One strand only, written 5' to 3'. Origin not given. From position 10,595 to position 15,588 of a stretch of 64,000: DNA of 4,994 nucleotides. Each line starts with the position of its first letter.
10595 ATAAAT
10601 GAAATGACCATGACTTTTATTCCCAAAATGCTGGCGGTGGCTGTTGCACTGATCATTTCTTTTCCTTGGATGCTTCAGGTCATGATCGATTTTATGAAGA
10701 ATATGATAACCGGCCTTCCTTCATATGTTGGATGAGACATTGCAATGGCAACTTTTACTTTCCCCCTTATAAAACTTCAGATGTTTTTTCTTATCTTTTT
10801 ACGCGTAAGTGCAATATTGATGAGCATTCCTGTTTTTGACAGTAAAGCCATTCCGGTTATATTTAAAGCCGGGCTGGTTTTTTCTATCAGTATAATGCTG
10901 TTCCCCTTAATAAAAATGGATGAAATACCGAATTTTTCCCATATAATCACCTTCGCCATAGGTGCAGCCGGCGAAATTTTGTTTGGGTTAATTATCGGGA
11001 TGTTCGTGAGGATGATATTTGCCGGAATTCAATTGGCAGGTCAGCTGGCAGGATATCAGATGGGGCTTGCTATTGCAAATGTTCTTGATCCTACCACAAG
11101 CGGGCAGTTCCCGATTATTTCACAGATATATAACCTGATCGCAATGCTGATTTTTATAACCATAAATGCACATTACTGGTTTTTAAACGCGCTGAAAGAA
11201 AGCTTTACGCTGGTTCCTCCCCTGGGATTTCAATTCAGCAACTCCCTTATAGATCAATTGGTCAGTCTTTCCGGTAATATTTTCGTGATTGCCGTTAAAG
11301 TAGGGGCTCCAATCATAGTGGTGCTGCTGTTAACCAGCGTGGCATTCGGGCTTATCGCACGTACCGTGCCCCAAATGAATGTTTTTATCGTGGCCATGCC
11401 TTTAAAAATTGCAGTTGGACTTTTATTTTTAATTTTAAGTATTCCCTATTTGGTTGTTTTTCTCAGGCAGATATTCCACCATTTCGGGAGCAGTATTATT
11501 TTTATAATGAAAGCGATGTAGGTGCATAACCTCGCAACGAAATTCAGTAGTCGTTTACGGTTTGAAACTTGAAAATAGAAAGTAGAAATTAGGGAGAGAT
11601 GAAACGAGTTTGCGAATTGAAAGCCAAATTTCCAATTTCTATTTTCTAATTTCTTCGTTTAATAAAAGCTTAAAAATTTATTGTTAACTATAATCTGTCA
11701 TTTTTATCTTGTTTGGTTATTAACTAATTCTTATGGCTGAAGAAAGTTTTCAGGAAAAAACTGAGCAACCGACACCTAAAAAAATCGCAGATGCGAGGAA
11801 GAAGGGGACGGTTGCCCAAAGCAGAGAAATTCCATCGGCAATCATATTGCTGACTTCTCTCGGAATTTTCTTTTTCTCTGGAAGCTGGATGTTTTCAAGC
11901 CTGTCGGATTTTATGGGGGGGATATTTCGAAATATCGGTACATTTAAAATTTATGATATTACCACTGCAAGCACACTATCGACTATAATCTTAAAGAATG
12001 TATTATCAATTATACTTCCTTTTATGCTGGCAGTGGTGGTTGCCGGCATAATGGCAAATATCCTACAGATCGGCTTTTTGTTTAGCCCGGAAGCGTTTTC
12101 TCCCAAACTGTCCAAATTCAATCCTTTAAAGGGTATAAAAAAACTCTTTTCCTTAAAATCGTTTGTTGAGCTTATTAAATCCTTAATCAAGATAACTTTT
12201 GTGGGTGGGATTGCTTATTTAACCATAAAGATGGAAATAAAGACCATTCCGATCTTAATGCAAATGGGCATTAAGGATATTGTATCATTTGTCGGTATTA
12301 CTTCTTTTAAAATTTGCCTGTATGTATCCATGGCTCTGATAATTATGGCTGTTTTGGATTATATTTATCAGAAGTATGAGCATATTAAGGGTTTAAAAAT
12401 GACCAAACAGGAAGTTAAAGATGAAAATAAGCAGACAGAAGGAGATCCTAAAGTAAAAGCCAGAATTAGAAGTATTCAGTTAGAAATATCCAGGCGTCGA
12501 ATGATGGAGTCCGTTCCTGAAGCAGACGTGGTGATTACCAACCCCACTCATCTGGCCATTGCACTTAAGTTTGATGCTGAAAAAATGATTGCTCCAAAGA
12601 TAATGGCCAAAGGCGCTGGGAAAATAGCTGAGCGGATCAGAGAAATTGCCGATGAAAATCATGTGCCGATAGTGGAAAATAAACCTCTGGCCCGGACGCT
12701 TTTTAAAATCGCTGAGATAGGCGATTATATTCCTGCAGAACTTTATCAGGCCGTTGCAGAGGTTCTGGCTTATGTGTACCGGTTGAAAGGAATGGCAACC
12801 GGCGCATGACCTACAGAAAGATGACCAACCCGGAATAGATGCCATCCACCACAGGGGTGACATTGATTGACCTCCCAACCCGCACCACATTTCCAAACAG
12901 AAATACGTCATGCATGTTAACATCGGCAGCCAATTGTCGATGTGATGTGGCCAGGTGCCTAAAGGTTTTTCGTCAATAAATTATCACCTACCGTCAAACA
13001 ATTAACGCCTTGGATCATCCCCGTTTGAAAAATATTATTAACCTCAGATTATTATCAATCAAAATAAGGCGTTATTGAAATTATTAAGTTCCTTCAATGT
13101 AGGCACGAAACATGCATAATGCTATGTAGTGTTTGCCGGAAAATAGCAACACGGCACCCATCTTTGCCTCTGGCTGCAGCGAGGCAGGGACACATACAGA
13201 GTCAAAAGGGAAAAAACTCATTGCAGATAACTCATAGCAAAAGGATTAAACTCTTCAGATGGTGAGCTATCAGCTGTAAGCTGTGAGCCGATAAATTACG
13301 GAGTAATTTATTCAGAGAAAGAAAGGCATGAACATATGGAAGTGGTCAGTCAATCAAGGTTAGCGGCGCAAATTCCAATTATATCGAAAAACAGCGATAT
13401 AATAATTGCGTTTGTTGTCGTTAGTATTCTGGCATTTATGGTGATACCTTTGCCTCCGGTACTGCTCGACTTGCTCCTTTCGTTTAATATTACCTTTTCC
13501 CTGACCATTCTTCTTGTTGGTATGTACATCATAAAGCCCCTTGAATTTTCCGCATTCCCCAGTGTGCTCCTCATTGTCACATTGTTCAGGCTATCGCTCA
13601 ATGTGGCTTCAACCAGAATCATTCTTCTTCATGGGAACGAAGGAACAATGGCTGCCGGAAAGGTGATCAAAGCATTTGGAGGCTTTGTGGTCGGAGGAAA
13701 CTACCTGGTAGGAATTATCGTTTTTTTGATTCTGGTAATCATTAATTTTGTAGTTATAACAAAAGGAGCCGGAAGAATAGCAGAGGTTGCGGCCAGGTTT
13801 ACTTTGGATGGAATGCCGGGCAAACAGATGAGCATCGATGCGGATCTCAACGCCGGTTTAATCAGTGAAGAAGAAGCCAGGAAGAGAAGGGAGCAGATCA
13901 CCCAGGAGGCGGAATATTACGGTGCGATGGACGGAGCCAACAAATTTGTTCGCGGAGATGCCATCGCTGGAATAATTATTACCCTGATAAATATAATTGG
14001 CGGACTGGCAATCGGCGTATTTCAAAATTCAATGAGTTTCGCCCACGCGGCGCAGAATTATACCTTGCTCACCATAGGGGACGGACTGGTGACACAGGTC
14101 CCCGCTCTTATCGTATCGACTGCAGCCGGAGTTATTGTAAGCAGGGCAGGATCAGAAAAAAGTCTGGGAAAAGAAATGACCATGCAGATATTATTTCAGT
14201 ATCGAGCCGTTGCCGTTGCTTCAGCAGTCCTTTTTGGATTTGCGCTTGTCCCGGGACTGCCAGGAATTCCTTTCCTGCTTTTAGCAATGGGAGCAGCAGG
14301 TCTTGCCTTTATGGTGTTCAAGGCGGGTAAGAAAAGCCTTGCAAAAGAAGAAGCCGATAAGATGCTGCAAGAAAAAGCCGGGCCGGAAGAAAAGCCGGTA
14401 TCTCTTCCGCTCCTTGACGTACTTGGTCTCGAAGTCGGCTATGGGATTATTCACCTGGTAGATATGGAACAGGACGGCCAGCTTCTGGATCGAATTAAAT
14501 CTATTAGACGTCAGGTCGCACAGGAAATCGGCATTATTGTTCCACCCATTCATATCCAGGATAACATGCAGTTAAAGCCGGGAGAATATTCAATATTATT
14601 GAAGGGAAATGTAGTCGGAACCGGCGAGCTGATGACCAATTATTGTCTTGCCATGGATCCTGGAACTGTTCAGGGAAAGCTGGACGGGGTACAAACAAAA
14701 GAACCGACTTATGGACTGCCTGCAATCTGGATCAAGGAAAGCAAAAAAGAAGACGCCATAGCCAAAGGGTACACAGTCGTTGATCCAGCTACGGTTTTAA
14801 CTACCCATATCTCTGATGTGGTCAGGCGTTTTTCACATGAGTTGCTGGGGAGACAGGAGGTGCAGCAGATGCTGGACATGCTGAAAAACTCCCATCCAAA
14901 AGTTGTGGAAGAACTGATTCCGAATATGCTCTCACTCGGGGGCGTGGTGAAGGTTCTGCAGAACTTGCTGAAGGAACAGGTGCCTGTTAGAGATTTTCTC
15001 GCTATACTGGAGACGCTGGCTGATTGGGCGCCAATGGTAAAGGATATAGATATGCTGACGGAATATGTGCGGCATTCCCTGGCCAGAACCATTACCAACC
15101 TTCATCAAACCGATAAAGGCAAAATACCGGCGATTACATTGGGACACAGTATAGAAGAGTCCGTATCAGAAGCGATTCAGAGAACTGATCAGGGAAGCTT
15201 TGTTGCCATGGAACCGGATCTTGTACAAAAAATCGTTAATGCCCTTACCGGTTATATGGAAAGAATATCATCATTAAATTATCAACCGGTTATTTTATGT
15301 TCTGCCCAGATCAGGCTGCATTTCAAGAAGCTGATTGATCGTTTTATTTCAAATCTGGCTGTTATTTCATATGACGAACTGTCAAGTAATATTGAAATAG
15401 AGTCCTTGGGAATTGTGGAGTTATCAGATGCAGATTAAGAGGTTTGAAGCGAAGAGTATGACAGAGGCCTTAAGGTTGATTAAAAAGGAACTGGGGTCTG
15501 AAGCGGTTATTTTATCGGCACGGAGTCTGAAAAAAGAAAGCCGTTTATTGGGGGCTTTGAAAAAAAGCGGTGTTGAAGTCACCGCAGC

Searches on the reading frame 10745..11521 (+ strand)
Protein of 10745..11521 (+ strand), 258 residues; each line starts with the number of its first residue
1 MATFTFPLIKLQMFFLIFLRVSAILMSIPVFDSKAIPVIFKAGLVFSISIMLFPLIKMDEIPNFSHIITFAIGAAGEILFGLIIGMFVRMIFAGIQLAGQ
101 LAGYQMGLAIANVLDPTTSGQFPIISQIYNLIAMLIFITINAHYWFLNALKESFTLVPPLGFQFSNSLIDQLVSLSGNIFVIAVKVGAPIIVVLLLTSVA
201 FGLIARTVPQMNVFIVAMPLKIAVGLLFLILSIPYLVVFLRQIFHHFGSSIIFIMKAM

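Call 39: search_protein_families(library=pfam, proteins=[window:10745-11521:+], max_evalue=0.00001)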
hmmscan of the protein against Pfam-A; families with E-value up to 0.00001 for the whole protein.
window:10745-11521:+ (258 aa): 1 family
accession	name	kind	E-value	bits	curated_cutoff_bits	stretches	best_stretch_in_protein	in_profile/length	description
PF01311.25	Bac_export_1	-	2.4e-65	220.8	27.8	1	12-245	2-228/230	Bacterial export proteins, family 1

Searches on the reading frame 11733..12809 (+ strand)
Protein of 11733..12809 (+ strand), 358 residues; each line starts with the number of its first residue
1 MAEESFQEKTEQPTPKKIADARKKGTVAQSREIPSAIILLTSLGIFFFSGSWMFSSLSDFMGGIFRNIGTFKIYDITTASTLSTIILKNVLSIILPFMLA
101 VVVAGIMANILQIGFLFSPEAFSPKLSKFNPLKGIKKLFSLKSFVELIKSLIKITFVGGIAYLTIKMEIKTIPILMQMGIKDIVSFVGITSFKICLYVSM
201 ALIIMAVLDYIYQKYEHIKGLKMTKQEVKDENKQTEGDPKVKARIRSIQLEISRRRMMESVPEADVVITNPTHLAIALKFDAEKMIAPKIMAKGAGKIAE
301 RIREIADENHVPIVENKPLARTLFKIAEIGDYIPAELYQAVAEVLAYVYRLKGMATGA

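Call 39: search_protein_families(library=pfam, proteins=[window:11733-12809:+], max_evalue=0.00001)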
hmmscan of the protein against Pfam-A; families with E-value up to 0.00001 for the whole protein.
window:11733-12809:+ (358 aa): 1 family
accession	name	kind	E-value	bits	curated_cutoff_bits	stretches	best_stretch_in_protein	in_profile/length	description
PF01312.24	Bac_export_2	-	1.6e-133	445.5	24.4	1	7-348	1-335/335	FlhB HrpN YscU SpaS Family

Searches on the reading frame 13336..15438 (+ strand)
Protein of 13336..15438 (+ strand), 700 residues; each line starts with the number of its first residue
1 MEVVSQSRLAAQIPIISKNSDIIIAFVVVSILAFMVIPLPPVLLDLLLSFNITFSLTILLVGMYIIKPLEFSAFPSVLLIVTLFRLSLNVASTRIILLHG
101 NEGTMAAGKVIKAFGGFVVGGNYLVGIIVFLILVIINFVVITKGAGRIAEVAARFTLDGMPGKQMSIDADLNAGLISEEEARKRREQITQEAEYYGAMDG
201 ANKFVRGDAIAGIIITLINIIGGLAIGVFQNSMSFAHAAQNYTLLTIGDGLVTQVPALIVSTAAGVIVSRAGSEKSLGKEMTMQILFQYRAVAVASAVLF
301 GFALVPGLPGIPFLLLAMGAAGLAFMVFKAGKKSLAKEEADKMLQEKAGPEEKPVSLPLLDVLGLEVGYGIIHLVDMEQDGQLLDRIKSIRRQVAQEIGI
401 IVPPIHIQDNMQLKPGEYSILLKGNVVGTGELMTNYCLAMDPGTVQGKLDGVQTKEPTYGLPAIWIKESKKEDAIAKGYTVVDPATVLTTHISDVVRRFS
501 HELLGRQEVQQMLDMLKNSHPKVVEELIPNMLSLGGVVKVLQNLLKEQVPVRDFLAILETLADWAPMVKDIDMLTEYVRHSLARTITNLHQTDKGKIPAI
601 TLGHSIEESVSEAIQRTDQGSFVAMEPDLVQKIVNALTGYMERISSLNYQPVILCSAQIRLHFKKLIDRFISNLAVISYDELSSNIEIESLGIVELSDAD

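Call 54: find_homologous_proteins(query=window:13336-15438:+, max_evalue=1e-100)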
Query window:13336-15438:+ (700 aa): 8000 proteins with E <= 1e-100 among 8000 candidates; the best 120 are listed.
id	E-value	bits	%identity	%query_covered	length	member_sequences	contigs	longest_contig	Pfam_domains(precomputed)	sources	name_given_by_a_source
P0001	0.0e+0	1367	89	100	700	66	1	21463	PF00771.26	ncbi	-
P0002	0.0e+0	1132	74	100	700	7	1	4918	PF00771.26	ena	-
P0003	0.0e+0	1120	72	100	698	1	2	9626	PF00771.26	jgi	jgi:flagellar biosynthesis protein FlhA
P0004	0.0e+0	1116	72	100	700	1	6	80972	PF00771.26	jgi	jgi:flagellar biosynthesis protein FlhA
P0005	0.0e+0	1113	72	100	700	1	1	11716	PF00771.26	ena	-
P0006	0.0e+0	1113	72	100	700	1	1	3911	PF00771.26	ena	-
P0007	0.0e+0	1108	71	100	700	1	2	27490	PF00771.26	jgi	jgi:flagellar biosynthesis protein FlhA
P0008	0.0e+0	1108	71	100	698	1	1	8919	PF00771.26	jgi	-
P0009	0.0e+0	1107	71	100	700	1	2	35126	PF00771.26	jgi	jgi:flagellar biosynthesis protein FlhA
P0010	0.0e+0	1107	71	99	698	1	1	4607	PF00771.26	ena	-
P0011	0.0e+0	1107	71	100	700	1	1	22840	PF00771.26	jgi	jgi:flagellar biosynthesis protein FlhA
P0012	0.0e+0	1106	71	100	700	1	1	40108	PF00771.26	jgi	-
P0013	0.0e+0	1105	71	100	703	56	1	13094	PF00771.26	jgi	-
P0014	0.0e+0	1105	71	100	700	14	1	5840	PF00771.26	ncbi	-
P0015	0.0e+0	1105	71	100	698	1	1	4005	PF00771.26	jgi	-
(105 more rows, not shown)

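Call 55: find_encoding_contigs(protein=P0001, flank=10000, max_places=6)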
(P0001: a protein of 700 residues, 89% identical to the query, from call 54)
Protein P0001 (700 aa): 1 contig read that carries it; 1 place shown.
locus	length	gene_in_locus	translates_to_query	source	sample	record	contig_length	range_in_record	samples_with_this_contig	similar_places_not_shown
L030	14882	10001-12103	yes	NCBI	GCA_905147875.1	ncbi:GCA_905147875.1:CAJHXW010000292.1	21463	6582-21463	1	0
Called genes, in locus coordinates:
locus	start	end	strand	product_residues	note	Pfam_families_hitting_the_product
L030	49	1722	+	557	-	PF02120:Flg_hook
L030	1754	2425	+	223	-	PF03963:FlgD, PF13861:FLgD_tudor, PF13860:FlgD_ig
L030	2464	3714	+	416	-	PF00460:Flg_bb_rod, PF22692:LlgE_F_G_D1, PF07559:FlgE_D2, PF06429:Flg_bbr_C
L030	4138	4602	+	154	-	PF03748:FliL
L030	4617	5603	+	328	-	PF02154:FliM, PF01052:FliMN_C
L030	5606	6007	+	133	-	PF28396:SepQ_C (weak), PF01052:FliMN_C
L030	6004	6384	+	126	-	PF04347:FliO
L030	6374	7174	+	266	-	PF00813:FliP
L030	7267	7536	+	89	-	PF01313:Bac_export_3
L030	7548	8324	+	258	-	PF01311:Bac_export_1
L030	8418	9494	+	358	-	PF01312:Bac_export_2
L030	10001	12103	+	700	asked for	PF00771:FHIPEP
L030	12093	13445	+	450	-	PF00448:SRP54, PF02805:Ada_Zn_binding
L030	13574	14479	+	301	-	PF00142:Fer4_NifH, PF01656:CbiA, PF02374:ArsA_ATPase (weak), PF06564:CBP_BcsQ, PF10609:ParA, PF13614:AAA_31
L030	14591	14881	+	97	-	?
